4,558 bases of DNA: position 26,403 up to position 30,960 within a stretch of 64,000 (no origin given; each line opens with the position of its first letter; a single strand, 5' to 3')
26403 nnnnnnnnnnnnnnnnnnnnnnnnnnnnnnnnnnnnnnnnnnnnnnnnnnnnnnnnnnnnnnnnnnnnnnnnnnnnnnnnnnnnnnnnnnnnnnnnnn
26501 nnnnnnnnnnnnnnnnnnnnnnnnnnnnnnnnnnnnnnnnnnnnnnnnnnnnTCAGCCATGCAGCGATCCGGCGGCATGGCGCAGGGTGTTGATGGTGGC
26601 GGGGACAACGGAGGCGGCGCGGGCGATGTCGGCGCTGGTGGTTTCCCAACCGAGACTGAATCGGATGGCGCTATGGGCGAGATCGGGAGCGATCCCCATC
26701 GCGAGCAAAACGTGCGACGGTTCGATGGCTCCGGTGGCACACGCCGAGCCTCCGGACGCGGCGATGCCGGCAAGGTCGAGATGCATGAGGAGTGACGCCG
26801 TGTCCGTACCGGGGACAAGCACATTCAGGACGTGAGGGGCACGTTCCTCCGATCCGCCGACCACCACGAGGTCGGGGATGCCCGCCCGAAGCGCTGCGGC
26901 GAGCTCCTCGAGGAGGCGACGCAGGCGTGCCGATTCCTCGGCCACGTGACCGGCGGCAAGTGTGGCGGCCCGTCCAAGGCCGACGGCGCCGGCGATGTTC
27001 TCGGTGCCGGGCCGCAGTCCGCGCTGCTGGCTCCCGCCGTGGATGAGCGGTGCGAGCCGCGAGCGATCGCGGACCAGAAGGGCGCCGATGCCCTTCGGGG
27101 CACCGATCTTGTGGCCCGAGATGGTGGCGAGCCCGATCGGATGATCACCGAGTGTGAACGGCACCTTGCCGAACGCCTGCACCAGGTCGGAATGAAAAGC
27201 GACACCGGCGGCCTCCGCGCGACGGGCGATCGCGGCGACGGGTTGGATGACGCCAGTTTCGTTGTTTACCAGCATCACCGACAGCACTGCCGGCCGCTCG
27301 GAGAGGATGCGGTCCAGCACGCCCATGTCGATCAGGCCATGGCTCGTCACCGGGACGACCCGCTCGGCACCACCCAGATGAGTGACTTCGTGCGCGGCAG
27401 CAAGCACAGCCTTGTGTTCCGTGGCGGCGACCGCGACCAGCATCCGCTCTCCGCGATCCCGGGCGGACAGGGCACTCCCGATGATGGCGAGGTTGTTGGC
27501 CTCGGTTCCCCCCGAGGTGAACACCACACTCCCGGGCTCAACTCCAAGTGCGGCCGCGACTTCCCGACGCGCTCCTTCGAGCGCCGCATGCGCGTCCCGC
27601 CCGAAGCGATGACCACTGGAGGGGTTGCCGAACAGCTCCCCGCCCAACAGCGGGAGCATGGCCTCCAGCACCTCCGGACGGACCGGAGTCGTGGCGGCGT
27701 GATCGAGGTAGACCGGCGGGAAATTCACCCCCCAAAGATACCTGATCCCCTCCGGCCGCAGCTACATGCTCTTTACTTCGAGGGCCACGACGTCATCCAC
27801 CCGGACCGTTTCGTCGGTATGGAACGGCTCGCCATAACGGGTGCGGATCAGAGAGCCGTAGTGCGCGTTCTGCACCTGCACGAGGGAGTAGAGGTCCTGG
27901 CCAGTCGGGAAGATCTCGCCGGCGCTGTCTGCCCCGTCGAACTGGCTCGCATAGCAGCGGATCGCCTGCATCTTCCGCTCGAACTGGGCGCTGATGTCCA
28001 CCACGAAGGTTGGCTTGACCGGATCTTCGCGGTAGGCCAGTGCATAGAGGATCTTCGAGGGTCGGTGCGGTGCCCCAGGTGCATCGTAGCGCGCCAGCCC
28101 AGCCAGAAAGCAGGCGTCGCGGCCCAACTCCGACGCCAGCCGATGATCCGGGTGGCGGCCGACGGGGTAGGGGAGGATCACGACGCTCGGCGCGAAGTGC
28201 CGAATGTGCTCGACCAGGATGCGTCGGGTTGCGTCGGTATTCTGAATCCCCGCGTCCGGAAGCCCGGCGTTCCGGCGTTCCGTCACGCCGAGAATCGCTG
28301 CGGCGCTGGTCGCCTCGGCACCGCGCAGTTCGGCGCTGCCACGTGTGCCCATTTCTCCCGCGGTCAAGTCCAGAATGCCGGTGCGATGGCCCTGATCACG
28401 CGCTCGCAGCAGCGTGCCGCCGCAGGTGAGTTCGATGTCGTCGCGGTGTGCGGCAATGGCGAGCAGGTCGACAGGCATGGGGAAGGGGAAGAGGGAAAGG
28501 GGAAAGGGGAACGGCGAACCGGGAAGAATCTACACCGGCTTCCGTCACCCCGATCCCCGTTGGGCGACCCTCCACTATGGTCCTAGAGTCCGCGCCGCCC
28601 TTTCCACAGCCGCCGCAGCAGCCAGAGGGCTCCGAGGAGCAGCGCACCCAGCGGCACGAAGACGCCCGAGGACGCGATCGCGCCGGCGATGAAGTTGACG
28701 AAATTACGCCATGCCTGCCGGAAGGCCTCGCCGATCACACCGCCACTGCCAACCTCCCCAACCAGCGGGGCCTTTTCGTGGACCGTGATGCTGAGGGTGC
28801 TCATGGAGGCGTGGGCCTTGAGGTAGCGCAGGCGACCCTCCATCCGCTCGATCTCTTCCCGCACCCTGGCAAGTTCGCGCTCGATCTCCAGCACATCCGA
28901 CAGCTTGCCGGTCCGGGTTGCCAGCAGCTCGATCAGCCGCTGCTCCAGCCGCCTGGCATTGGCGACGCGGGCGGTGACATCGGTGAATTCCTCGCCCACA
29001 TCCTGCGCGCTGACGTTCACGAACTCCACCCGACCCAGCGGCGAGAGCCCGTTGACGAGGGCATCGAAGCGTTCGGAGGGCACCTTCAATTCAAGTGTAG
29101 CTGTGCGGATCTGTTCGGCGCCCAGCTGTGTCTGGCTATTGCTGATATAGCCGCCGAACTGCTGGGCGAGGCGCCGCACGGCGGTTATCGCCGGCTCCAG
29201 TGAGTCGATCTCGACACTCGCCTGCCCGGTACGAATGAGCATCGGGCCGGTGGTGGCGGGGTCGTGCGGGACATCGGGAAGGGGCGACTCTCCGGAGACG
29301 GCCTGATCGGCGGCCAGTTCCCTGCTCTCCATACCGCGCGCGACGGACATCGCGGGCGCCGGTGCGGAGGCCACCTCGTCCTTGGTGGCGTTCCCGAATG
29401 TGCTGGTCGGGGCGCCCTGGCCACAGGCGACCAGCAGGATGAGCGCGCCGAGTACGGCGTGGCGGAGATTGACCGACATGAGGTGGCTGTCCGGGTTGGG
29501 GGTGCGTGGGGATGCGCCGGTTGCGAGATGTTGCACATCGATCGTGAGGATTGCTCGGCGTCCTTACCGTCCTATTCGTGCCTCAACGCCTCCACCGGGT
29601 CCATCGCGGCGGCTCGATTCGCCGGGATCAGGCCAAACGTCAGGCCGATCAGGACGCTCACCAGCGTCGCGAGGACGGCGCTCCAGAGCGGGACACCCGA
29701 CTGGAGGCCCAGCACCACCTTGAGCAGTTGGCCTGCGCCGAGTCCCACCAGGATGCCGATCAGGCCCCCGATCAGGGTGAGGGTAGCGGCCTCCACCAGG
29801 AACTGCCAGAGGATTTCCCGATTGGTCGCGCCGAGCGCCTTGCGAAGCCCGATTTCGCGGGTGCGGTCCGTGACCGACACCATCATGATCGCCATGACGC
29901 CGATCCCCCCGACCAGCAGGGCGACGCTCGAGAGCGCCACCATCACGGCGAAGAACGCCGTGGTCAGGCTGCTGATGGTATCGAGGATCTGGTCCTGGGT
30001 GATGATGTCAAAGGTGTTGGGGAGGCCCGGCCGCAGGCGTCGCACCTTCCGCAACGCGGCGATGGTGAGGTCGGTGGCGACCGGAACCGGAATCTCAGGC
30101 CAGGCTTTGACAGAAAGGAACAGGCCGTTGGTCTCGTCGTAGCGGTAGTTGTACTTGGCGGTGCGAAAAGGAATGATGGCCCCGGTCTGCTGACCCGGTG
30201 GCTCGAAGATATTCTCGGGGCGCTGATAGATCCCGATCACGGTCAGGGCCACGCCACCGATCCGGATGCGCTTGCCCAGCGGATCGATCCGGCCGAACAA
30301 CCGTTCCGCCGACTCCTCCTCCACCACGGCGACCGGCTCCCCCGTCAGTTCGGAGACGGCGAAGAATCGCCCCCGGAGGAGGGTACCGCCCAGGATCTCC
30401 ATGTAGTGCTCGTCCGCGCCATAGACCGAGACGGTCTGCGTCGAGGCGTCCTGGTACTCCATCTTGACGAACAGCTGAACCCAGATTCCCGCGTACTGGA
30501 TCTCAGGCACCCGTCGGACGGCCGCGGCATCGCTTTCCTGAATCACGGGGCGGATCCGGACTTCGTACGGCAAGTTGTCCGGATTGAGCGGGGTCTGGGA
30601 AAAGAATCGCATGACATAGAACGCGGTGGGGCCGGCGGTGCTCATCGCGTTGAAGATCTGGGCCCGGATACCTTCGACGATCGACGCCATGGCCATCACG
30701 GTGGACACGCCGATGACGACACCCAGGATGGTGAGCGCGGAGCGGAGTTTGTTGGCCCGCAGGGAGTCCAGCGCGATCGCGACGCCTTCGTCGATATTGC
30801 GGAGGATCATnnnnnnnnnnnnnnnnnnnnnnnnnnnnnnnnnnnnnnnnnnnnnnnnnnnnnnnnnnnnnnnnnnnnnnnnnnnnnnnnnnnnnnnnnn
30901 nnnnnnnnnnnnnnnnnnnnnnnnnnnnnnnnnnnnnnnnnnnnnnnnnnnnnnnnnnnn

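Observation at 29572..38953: MacAB-TolC-like tripartite pump with four stand-alone FtsX permeases arranged A-B-A-B and a single ATPase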

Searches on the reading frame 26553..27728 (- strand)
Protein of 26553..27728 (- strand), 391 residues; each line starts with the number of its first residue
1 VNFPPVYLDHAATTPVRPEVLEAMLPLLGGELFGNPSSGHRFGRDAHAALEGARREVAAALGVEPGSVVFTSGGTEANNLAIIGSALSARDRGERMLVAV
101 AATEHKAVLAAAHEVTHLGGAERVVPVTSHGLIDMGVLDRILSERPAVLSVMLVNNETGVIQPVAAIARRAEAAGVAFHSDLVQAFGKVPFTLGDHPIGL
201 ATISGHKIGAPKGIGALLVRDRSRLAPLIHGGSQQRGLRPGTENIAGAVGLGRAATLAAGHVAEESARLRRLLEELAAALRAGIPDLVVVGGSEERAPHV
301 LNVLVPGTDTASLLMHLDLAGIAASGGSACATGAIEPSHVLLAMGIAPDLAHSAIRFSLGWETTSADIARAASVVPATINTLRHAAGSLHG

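Call 49: search_protein_families(library=pfam, proteins=[window:26553-27728:-])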
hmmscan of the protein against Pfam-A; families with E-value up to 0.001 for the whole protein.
window:26553-27728:- (391 aa): 1 family
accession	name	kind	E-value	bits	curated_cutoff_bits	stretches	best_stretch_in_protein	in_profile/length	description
PF00266.25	Aminotran_5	-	4e-65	220.6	21.5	1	6-369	1-369/371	Aminotransferase class-V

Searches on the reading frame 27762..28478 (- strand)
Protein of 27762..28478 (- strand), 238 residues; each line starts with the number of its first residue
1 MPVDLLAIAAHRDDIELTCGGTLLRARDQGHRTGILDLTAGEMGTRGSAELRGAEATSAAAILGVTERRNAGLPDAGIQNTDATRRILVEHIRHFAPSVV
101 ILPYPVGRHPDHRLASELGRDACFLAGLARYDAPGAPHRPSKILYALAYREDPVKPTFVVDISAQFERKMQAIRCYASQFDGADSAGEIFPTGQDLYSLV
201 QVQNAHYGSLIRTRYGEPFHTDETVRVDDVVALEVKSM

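Call 5: search_protein_families(library=pfam, proteins=[window:27762-28478:-])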
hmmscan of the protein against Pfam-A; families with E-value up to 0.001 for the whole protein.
window:27762-28478:- (238 aa): 1 family
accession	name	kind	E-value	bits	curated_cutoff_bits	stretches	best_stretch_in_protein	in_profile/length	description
PF02585.22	PIG-L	-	3e-26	92.8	28.2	1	6-122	1-128/129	GlcNAc-PI de-N-acetylase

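Call 6: search_protein_families(library=ncbifam, proteins=[window:27762-28478:-])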
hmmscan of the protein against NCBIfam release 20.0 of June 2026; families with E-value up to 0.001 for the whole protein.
window:27762-28478:- (238 aa): 4 families
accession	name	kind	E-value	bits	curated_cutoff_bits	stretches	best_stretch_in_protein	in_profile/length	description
TIGR04001.1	thiol_BshB1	equivalog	8.1e-68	228.5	182.5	1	3-226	2-225/226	bacillithiol biosynthesis deacetylase BshB1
TIGR04000.1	thiol_BshB2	equivalog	3.2e-12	46.6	195.25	1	5-181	3-186/217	bacillithiol biosynthesis deacetylase BshB2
TIGR03446.1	mycothiol_Mca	equivalog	5.8e-08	32.7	277.15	1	5-152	3-180/283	mycothiol conjugate amidase Mca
TIGR03445.1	mycothiol_MshB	equivalog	1e-05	25.6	224.35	0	80-146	107-173/284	N-acetyl-1-D-myo-inositol-2-amino-2-deoxy-alpha-D-glucopyranoside deacetylase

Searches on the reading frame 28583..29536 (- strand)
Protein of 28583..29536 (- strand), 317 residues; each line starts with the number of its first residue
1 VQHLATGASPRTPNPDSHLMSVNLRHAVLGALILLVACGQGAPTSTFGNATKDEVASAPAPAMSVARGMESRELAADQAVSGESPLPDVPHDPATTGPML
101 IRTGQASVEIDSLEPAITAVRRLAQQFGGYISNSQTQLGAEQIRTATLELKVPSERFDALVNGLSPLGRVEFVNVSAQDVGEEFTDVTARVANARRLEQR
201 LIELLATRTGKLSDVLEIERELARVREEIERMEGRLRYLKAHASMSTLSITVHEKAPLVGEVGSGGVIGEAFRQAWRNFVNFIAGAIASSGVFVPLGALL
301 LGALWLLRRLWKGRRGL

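Call 5: search_protein_families(library=pfam, proteins=[window:28583-29536:-])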
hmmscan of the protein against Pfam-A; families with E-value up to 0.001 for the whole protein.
window:28583-29536:- (317 aa): 1 family
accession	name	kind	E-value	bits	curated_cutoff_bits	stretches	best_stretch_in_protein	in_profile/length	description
PF14257.11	DUF4349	-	2.9e-56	190.6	27.7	1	99-308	2-212/213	Domain of unknown function (DUF4349)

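Call 6: search_protein_families(library=ncbifam, proteins=[window:28583-29536:-])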
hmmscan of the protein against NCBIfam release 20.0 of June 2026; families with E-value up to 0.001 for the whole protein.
window:28583-29536:- (317 aa): 0 families

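Call 50: search_protein_families(library=padloc, proteins=[window:28583-29536:-], max_evalue=0.01)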
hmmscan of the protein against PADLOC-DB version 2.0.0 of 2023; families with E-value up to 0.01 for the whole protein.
window:28583-29536:- (317 aa): 1 family
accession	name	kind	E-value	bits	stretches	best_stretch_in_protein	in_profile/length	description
PDLC02739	PbeC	-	0.0036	14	1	170-262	403-490/644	PbeC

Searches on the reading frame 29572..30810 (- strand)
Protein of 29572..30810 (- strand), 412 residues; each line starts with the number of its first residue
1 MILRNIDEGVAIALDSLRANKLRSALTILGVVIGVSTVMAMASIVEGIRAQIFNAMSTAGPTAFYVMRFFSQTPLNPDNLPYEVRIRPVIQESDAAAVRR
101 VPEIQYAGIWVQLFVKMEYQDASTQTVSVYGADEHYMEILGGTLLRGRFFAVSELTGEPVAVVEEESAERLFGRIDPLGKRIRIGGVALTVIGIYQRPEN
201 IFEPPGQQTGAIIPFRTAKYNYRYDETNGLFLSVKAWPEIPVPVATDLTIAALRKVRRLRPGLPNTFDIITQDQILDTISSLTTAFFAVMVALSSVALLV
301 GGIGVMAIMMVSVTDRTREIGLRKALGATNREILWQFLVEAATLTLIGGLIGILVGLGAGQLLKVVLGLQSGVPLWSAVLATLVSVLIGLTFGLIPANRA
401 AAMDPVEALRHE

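Call 5: search_protein_families(library=pfam, proteins=[window:29572-30810:-])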
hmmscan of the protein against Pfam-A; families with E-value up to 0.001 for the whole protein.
window:29572-30810:- (412 aa): 2 families
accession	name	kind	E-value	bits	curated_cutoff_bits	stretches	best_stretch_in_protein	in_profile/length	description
PF12704.14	MacB_PCD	-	1.9e-33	116.9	27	1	24-230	1-187/207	MacB-like periplasmic core domain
PF02687.27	FtsX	-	1e-20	74.4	25.5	1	292-405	2-120/120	FtsX-like permease C-terminal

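Call 6: search_protein_families(library=ncbifam, proteins=[window:29572-30810:-])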
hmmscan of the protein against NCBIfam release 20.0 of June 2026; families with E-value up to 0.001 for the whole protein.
window:29572-30810:- (412 aa): 9 families
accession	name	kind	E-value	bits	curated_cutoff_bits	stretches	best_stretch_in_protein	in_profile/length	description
NF007826.0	PRK10535.1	equivalog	1e-46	159.5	966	1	5-412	253-648/648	macrolide ABC transporter ATP-binding protein/permease MacB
TIGR03434.1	ADOP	subfamily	9.3e-44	149.7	622.3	1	95-412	494-803/803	ADOP family duplicated permease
NF008076.0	PRK10814.1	exception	6e-08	32.1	473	1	290-412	267-399/399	lipoprotein-releasing ABC transporter permease subunit LolC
TIGR02212.1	lolCE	equivalog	1e-07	31.3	362.45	1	289-412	268-411/411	lipoprotein-releasing ABC transporter permease subunit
NF038346.1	FtsX_actino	exception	9.2e-06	25.2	250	1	269-363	162-255/308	permease-like cell division protein FtsX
NF038347.1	FtsX_Gpos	exception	3.3e-05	23.4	225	1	273-355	158-236/296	permease-like cell division protein FtsX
TIGR01185.1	devC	equivalog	0.00028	20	290.35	1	255-358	223-329/380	ABC transporter permease DevC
NF038008.1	ABC_perm_DarB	equivalog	0.00031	18.8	700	0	287-372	273-358/777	darobactin export ABC transporter permease subunit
TIGR00439.2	FtsX_Gneg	equivalog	0.00062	19.1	255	1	277-363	160-243/292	permease-like cell division protein FtsX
